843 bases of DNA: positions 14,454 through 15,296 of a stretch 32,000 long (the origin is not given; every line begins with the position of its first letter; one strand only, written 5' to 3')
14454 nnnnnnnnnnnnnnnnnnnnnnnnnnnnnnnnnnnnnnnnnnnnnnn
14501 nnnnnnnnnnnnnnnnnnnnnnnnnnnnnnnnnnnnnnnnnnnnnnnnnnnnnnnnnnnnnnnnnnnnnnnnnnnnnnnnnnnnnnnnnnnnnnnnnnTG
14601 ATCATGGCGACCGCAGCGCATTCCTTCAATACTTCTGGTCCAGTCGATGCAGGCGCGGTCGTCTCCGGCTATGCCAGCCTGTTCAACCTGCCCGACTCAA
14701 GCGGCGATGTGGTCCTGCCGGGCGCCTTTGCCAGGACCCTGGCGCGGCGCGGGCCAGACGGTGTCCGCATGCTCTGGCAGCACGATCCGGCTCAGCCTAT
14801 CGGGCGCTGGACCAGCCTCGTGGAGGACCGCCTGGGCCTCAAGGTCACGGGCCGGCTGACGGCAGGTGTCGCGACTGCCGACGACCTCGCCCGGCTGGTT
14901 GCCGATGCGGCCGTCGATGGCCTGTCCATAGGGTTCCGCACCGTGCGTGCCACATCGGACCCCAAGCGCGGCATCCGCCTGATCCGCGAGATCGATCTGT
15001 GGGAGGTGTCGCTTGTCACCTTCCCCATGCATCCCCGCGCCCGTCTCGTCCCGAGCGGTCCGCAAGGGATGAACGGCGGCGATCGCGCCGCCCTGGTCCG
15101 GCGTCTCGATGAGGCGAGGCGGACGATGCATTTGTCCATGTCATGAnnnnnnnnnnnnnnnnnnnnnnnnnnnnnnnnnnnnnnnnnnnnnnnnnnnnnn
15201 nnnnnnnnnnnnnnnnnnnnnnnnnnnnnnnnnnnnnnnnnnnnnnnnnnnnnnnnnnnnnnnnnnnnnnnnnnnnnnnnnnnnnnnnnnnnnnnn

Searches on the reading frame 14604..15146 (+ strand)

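Call 64: search_protein_families(library=pfam, proteins=[window:14604-15146:+], max_evalue=0.01)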
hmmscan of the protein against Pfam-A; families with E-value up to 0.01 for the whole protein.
window:14604-15146:+ (180 aa): 1 family
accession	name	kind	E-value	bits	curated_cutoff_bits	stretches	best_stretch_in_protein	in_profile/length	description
PF04586.22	Peptidase_S78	-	2.4e-30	106.3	21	1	16-147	12-151/165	Caudovirus prohead serine protease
